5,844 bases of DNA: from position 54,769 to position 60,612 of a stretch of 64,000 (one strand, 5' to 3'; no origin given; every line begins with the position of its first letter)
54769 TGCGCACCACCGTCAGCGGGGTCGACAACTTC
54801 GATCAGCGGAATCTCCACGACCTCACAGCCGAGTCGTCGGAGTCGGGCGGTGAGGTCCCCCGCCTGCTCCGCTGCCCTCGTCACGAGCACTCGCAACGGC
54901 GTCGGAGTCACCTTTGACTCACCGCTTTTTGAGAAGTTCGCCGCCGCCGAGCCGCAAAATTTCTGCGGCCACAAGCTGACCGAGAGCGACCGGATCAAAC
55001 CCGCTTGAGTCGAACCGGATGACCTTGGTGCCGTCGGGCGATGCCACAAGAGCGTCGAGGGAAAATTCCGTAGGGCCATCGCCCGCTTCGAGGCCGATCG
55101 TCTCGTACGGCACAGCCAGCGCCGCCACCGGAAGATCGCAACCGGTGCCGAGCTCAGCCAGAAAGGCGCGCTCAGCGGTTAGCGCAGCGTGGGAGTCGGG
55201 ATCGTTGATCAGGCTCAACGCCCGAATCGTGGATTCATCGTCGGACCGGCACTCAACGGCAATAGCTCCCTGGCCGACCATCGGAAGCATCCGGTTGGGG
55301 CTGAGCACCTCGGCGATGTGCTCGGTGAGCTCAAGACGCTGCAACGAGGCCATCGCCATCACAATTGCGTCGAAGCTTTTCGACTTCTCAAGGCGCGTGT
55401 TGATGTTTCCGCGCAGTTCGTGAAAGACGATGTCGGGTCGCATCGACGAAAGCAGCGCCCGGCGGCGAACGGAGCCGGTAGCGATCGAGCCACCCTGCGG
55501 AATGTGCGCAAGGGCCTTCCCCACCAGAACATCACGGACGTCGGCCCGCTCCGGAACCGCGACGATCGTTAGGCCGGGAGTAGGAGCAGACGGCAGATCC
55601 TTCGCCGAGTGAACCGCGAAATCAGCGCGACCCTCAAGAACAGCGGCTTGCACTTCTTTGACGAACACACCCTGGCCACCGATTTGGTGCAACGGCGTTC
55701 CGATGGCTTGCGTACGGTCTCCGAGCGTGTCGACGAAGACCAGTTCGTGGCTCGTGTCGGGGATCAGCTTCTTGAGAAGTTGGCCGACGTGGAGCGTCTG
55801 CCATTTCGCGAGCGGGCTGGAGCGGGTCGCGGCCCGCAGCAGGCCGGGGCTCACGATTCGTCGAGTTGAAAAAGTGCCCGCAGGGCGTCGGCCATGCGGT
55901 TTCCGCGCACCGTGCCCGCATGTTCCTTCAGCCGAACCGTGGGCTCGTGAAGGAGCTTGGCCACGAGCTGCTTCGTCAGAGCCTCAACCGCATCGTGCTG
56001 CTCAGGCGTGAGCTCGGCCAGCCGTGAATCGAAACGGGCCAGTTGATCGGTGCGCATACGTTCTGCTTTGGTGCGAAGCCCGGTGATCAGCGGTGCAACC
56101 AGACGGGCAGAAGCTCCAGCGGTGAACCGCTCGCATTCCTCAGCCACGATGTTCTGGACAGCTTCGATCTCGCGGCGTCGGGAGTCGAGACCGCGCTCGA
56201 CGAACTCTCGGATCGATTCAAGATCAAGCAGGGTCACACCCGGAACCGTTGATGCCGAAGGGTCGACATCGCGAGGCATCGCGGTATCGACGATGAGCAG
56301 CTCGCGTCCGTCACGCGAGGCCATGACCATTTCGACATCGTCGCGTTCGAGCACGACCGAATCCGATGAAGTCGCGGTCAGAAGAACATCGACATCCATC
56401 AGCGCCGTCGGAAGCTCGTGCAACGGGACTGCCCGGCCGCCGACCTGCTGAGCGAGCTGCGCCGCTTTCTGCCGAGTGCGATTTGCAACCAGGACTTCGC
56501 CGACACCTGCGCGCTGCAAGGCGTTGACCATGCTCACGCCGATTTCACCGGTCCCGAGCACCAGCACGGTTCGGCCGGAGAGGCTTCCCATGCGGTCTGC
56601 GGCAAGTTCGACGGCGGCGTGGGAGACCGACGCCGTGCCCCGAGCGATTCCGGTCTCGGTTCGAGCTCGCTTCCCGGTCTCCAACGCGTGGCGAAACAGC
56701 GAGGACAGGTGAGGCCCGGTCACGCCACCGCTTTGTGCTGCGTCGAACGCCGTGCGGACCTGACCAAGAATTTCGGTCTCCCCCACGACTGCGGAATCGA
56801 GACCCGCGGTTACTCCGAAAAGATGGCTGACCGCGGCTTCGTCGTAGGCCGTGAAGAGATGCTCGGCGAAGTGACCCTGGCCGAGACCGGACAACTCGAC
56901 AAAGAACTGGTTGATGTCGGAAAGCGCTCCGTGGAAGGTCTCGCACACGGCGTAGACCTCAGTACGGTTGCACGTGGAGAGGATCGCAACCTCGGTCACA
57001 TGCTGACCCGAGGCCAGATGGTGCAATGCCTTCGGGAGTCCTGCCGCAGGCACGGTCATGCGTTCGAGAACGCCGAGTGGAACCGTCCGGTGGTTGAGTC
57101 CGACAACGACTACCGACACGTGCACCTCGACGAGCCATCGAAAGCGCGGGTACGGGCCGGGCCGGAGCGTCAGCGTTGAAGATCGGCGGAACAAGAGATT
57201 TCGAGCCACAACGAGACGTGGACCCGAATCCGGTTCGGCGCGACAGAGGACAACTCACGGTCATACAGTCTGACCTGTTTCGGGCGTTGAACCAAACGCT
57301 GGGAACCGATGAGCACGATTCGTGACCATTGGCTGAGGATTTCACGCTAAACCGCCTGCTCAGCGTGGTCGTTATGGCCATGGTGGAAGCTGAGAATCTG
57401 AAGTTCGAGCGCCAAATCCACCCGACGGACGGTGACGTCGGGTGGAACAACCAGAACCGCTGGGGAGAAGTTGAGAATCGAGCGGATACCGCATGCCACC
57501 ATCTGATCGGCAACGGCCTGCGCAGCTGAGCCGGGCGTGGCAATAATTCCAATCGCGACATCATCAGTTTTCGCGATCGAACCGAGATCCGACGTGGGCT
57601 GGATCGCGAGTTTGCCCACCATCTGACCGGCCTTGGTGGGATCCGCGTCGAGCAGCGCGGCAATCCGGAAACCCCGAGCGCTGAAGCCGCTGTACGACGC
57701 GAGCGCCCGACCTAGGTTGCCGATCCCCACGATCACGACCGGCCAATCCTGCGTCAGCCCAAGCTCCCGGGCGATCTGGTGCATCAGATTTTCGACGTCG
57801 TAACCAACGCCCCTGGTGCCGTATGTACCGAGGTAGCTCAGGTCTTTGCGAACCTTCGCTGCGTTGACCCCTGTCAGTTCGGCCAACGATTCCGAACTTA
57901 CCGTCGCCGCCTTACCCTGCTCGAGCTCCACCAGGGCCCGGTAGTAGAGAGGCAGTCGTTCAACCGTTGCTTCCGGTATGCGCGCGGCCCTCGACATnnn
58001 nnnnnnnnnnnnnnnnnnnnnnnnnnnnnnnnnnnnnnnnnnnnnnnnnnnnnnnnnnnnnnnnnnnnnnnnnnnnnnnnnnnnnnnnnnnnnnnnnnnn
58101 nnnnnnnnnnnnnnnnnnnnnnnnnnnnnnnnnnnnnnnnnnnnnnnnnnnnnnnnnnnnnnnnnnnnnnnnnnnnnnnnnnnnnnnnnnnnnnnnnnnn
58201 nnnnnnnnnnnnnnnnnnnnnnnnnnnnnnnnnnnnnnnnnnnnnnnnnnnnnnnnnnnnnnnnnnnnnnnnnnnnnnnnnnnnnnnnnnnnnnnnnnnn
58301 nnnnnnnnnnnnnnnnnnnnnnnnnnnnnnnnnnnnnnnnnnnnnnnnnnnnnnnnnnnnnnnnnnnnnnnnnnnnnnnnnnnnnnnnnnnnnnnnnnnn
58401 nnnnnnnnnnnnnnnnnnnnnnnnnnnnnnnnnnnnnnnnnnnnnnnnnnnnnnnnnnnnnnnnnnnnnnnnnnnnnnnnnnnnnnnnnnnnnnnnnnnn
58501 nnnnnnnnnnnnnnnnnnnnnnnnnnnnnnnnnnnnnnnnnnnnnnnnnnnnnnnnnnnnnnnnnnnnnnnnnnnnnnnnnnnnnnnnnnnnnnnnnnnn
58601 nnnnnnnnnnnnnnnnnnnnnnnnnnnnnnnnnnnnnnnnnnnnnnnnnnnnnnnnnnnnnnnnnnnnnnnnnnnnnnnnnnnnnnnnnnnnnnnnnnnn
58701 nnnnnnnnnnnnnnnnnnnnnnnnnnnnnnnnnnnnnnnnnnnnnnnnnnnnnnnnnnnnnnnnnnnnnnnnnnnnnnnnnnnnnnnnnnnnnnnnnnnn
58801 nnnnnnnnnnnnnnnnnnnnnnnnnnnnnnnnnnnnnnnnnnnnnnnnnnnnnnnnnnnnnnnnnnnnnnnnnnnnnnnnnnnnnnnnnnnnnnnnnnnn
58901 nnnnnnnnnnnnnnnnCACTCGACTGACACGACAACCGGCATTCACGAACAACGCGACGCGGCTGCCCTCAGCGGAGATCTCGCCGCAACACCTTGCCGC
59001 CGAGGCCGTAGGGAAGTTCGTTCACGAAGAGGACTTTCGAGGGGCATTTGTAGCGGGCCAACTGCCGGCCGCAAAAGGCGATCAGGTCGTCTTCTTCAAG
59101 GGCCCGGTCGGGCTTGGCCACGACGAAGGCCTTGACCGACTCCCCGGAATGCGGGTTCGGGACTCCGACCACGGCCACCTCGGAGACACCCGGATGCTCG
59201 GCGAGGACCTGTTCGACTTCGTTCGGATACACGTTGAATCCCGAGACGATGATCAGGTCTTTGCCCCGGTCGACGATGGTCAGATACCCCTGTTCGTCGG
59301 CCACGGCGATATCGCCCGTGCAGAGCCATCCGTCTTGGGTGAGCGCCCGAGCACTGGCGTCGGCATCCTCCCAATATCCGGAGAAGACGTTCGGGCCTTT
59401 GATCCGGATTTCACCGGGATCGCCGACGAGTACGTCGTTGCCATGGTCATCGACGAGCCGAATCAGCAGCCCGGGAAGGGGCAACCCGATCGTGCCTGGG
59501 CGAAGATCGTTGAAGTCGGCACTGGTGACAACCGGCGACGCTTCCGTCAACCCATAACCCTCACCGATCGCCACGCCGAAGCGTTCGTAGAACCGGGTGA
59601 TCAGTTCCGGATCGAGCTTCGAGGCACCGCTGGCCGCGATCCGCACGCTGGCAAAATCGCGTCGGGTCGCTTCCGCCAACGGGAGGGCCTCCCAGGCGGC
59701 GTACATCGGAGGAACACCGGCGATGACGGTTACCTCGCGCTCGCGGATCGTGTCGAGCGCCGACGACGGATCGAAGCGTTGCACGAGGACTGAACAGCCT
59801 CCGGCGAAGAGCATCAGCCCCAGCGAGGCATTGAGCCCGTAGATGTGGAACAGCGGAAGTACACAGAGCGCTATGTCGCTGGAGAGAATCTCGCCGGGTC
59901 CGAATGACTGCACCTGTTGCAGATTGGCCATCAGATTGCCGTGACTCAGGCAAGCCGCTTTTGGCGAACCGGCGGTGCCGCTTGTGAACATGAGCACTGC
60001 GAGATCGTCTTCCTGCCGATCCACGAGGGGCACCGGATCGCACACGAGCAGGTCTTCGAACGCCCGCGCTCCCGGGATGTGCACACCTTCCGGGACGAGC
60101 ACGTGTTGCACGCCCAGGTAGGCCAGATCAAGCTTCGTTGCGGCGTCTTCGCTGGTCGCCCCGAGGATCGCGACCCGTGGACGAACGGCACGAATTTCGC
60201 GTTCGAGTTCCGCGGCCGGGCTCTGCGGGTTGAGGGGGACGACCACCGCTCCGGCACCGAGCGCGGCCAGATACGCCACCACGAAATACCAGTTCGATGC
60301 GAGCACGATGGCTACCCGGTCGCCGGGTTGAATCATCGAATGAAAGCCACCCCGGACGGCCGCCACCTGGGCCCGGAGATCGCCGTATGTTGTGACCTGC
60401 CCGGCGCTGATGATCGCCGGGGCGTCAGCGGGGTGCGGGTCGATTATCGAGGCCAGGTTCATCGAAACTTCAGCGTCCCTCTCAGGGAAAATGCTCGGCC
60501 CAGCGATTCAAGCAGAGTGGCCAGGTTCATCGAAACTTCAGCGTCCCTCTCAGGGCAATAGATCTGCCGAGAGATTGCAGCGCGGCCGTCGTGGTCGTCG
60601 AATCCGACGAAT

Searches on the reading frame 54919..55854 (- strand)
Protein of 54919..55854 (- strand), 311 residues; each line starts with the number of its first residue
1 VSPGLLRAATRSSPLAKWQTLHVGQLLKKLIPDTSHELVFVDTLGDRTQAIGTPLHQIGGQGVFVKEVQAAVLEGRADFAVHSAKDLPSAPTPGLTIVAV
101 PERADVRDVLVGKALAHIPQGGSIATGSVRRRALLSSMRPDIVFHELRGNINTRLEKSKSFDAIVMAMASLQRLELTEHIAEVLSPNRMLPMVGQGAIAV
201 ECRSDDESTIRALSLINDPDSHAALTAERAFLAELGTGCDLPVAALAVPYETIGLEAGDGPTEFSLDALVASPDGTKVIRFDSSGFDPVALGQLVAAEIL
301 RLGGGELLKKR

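Call 40: search_protein_families(library=pfam, proteins=[window:54919-55854:-], max_evalue=0.00001)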
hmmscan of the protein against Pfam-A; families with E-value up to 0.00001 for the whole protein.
window:54919-55854:- (311 aa): 2 families
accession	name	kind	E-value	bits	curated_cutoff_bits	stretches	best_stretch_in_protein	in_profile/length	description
PF01379.25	Porphobil_deam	-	1.1e-68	231.3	22.1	1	6-209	1-205/207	Porphobilinogen deaminase, dipyromethane cofactor binding domain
PF03900.20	Porphobil_deamC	-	9.2e-12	45.6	26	1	225-300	4-73/74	Porphobilinogen deaminase, C-terminal domain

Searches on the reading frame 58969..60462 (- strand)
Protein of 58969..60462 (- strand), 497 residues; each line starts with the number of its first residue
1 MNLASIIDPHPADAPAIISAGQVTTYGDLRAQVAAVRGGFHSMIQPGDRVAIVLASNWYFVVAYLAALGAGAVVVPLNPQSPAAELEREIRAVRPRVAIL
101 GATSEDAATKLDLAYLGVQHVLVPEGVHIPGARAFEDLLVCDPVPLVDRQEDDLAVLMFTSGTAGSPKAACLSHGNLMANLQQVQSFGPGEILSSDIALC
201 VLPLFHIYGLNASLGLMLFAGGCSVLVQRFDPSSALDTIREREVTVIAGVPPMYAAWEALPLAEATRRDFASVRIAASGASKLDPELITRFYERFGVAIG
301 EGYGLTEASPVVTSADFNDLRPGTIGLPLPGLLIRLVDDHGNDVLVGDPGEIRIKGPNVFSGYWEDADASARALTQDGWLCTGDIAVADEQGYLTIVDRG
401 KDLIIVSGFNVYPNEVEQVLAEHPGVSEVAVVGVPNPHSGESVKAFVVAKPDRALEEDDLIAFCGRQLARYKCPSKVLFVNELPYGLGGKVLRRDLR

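Call 40: search_protein_families(library=pfam, proteins=[window:58969-60462:-], max_evalue=0.00001)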
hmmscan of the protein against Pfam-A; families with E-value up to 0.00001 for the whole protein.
window:58969-60462:- (497 aa): 2 families
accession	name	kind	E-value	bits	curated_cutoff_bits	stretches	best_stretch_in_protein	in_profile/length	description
PF00501.34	AMP-binding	-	9e-84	281.9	29.9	1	10-364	8-384/384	AMP-binding enzyme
PF13193.12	AMP-binding_C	-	2.1e-21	77.1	24.5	1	415-484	1-70/76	AMP-binding enzyme C-terminal domain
